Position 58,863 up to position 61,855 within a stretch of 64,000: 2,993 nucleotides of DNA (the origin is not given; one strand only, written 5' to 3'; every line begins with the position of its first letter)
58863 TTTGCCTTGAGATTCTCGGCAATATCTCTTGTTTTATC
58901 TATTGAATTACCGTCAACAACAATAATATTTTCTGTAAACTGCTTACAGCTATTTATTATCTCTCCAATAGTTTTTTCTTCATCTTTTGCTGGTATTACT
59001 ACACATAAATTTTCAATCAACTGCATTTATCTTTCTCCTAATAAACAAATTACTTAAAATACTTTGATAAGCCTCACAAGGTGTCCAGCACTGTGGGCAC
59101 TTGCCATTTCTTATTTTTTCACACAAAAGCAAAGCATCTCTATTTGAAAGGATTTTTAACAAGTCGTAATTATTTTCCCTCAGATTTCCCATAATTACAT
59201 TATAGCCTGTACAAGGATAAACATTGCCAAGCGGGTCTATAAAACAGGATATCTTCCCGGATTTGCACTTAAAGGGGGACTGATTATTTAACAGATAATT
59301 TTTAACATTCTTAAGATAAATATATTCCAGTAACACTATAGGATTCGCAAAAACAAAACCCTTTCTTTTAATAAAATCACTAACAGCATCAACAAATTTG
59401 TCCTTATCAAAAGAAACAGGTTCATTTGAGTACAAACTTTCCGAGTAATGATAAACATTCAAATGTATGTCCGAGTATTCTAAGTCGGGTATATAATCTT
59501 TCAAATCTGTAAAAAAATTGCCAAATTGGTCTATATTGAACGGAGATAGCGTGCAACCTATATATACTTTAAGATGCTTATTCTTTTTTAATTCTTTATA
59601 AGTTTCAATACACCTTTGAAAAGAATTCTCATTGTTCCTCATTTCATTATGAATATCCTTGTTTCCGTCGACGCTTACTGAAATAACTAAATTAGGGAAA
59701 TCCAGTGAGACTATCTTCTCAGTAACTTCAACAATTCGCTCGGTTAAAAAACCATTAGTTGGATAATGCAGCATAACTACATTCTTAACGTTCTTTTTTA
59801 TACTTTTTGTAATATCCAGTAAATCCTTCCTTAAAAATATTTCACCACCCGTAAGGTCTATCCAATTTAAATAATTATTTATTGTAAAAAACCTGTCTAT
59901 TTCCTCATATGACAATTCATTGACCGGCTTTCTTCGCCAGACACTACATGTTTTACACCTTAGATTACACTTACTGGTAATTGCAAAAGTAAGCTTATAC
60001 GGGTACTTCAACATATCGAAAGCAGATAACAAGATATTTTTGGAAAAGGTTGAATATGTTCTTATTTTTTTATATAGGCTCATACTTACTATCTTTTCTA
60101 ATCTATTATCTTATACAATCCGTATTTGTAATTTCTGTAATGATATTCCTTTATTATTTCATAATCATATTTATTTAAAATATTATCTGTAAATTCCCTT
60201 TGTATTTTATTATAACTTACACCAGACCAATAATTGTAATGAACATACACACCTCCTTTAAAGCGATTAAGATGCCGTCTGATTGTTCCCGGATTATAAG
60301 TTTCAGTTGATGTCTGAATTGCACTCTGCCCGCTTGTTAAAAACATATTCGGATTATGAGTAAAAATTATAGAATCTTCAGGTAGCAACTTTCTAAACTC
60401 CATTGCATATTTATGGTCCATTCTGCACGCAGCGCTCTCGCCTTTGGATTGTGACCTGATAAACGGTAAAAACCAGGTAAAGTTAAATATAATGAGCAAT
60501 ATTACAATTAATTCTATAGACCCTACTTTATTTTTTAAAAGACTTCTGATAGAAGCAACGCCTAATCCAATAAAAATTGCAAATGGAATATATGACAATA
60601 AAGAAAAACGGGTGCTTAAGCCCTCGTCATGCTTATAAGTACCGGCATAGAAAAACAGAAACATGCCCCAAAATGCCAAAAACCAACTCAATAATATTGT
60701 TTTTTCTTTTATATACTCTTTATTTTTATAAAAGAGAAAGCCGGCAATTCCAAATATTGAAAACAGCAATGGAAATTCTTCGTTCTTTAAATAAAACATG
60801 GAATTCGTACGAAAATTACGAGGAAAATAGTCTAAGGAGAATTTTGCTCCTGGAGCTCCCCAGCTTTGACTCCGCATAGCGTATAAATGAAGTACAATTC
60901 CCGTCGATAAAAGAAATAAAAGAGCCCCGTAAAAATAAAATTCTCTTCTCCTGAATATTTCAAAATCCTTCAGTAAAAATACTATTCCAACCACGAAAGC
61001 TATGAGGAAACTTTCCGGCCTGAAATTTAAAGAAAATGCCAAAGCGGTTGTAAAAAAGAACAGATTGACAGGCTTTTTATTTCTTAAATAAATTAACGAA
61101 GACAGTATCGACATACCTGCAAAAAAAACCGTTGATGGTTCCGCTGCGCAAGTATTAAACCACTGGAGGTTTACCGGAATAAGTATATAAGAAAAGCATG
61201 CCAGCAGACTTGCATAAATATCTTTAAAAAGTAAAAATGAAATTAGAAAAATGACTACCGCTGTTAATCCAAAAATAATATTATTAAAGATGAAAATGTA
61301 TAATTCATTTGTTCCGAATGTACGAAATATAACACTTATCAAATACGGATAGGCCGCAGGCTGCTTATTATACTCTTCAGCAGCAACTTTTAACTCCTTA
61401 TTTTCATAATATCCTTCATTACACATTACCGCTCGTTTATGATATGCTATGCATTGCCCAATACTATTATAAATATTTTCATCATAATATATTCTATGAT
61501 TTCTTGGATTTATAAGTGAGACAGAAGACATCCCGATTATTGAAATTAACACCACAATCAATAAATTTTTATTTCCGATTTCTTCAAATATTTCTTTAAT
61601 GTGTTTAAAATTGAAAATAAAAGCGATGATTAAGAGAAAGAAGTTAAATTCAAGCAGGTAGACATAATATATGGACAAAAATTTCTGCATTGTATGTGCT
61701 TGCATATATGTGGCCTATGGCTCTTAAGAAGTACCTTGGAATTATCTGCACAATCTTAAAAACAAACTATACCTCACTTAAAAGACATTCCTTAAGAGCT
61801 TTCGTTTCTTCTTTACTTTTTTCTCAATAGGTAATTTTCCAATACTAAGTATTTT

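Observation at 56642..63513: AT-rich five-gene island next to the flagellin locus: carbamoyltransferase, GT-C, radical-SAM/SPASM, polyprenol-P-sugar-synthase-like GT2, GT-C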

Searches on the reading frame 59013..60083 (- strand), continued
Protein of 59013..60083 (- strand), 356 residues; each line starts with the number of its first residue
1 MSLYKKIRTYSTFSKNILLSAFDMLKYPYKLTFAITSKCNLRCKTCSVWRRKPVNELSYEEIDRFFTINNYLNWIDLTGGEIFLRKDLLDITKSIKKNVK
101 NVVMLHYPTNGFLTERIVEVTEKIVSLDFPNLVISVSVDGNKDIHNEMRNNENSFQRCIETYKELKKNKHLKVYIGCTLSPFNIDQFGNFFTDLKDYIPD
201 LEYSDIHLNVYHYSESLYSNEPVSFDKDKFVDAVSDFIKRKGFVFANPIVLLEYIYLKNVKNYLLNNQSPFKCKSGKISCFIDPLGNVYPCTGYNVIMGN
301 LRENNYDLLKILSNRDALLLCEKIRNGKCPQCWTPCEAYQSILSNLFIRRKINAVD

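Call 55: fold_search(model_id=the predicted structure, library=pdb)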
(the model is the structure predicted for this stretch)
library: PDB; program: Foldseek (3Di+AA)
matches with E <= 10: 1630; with E <= 0.001: 83
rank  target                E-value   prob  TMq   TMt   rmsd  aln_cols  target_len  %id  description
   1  7vob                  2.3e-12  1.00  0.64  0.69   5.8       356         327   15  The crystal structure of a Radical SAM Enzyme BlsE involved in the Biosynthesis of Blasticidin S (released 2022-05-04)
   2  6efn                  3.4e-12  1.00  0.58  0.54   6.6       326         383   18  Structure of a RiPP maturase, SkfB (released 2018-10-24)
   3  5wgg_A                4.7e-11  1.00  0.53  0.44   8.4       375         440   18  Structural Insights into Thioether Bond Formation in the Biosynthesis of Sactipeptides (released 2017-07-26)
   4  2fb2_B                1.5e-10  1.00  0.54  0.58   8.7       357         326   16  Structure of the MoaA Arg17/266/268/Ala triple mutant (released 2006-05-09)
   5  4k37_A                9.7e-10  1.00  0.57  0.56   7.7       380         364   17  Native anSMEcpe with bound AdoMet (released 2013-05-08)
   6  5v1q_B                1.1e-09  1.00  0.59  0.49   5.5       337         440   17  Crystal structure of Streptococcus suis SuiB (released 2017-08-30)
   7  4k37_B                1.8e-09  1.00  0.58  0.56   7.6       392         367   14  Native anSMEcpe with bound AdoMet (released 2013-05-08)
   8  1tv7_B                1.9e-09  1.00  0.55  0.59   8.6       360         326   15  Structure of the S-adenosylmethionine dependent Enzyme MoaA (released 2004-08-31)
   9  5v1s_A                2.0e-09  1.00  0.56  0.48   6.5       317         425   16  Crystal structure of Streptococcus suis SuiB bound to S-adenosylmethionine (released 2017-08-30)
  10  8hzy_B                2.4e-09  1.00  0.56  0.45   6.9       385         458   13  The crystal structure of a Radical SAM Enzyme DesII (released 2024-07-10)
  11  8ai4_A                3.0e-09  1.00  0.49  0.54   9.4       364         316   15  Crystal structure of radical SAM epimerase EpeE C223A mutant from Bacillus subtilis with [4Fe-4S] clusters, S-adenosyl (released 2024-01-10)
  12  1tv7_A                3.9e-09  1.00  0.53  0.57   9.3       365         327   16  Structure of the S-adenosylmethionine dependent Enzyme MoaA (released 2004-08-31)
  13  8ai4_B                3.9e-09  1.00  0.50  0.54   9.4       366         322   16  Crystal structure of radical SAM epimerase EpeE C223A mutant from Bacillus subtilis with [4Fe-4S] clusters, S-adenosyl (released 2024-01-10)
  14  4k39_A                3.9e-09  1.00  0.51  0.50   9.0       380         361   16  Native anSMEcpe with bound AdoMet and Cp18Cys peptide (released 2013-05-08)
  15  8ai2_B                4.6e-09  1.00  0.49  0.54   9.1       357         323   15  Crystal structure of radical SAM epimerase EpeE from Bacillus subtilis with [4Fe-4S] clusters, S-adenosyl-L-homocystei (released 2024-01-10)
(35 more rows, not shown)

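Call 66: find_encoding_contigs(protein=P0215, flank=6000, max_places=1)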
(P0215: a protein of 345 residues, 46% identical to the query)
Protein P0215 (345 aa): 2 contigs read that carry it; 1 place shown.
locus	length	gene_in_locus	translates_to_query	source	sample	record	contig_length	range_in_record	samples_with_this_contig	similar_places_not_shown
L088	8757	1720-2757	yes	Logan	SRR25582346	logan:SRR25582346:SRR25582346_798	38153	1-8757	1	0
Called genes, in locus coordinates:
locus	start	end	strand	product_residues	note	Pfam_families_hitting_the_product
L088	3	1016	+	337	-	?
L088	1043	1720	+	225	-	PF00535:Glycos_transf_2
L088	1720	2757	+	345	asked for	PF13353:Fer4_12 (weak), PF04055:Radical_SAM, PF13186:SPASM (weak)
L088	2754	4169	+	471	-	PF02310:B12-binding, PF04055:Radical_SAM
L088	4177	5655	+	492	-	PF13231:PMT_2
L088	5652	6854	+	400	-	PF00534:Glycos_transf_1, PF13692:Glyco_trans_1_4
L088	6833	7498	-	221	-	PF02397:Bac_transf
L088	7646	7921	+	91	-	-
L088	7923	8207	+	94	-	-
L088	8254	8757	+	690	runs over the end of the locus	-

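Call 67: find_encoding_contigs(protein=P0208, flank=6000, max_places=1)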
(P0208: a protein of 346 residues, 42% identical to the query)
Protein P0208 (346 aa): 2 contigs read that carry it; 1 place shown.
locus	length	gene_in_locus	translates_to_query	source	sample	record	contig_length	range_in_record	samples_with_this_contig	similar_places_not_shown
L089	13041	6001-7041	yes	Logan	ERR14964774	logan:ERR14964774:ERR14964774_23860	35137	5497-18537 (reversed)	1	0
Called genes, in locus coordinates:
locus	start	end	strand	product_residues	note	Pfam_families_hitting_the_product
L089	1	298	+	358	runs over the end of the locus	PF13439:Glyco_transf_4 (weak), PF13579:Glyco_trans_4_4 (weak), PF00534:Glycos_transf_1, PF13692:Glyco_trans_1_4, PF13524:Glyco_trans_1_2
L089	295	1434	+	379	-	PF13439:Glyco_transf_4, PF13477:Glyco_trans_4_2 (weak), PF13579:Glyco_trans_4_4, PF20706:GT4-conflict (weak), PF00534:Glycos_transf_1, PF13692:Glyco_trans_1_4, PF13524:Glyco_trans_1_2 (weak)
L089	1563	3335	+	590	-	-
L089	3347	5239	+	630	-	-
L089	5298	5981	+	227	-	PF00535:Glycos_transf_2, PF13641:Glyco_tranf_2_3 (weak)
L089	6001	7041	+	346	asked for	PF04055:Radical_SAM, PF13186:SPASM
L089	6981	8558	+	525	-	-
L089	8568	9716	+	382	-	PF13439:Glyco_transf_4, PF13579:Glyco_trans_4_4, PF20706:GT4-conflict, PF00534:Glycos_transf_1, PF13692:Glyco_trans_1_4, PF13524:Glyco_trans_1_2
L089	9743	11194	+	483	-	PF02310:B12-binding, PF04055:Radical_SAM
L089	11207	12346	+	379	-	PF13439:Glyco_transf_4, PF13579:Glyco_trans_4_4, PF00534:Glycos_transf_1, PF13692:Glyco_trans_1_4, PF13524:Glyco_trans_1_2 (faint)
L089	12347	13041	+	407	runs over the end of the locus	PF13439:Glyco_transf_4, PF13579:Glyco_trans_4_4, PF00534:Glycos_transf_1, PF13692:Glyco_trans_1_4, PF13524:Glyco_trans_1_2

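Call 68: find_encoding_contigs(protein=P0239, flank=6000, max_places=1)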
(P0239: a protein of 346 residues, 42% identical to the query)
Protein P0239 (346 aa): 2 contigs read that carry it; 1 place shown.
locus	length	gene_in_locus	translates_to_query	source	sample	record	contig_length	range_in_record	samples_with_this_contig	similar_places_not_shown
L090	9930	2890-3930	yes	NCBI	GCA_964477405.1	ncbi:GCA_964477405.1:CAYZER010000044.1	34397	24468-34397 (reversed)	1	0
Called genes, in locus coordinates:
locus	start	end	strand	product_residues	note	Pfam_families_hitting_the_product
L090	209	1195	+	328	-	PF03706:LPG_synthase_TM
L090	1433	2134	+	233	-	PF00657:Lipase_GDSL, PF13472:Lipase_GDSL_2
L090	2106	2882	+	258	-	PF00535:Glycos_transf_2, PF13641:Glyco_tranf_2_3 (weak)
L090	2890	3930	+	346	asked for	PF04055:Radical_SAM, PF13186:SPASM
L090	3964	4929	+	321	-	PF00561:Abhydrolase_1, PF12146:Hydrolase_4, PF12697:Abhydrolase_6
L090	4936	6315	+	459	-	PF26550:Tricorn_2nd, PF26549:Tricorn_N, PF07676:PD40, PF25174:Beta-prop_THOC3 (weak), PF07676:PD40, PF26549:Tricorn_N, PF26550:Tricorn_2nd, PF26549:Tricorn_N, +8 more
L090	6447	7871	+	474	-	-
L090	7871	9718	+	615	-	PF13231:PMT_2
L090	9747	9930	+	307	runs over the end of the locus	PF00535:Glycos_transf_2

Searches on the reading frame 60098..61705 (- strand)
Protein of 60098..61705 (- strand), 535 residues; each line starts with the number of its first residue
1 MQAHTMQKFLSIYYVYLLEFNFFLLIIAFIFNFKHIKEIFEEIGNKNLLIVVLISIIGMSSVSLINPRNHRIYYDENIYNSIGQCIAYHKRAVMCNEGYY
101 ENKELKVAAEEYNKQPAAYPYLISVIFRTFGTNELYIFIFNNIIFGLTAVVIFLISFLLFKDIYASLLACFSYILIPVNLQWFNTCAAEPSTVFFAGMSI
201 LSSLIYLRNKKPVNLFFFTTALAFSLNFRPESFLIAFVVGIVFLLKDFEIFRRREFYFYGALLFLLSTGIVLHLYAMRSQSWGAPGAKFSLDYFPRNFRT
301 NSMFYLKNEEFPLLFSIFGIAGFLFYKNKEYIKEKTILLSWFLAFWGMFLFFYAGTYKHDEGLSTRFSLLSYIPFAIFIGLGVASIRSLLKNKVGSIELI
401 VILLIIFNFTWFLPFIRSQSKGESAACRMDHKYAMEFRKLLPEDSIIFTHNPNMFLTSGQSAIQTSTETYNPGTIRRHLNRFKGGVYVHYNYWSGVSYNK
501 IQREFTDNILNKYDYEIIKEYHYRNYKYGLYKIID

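Call 3: search_protein_families(library=pfam, proteins=[window:60098-61705:-], max_evalue=0.01)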
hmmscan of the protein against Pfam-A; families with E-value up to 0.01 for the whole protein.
window:60098-61705:- (535 aa): 1 family
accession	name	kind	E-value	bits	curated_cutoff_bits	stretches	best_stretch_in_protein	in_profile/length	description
PF13231.12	PMT_2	-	1.7e-06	28.8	26.1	1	114-267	1-153/160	Dolichyl-phosphate-mannose-protein mannosyltransferase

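Call 4: search_protein_families(library=ncbifam, proteins=[window:60098-61705:-], max_evalue=0.01)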
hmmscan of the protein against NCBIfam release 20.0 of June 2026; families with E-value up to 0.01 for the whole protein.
window:60098-61705:- (535 aa): 0 families
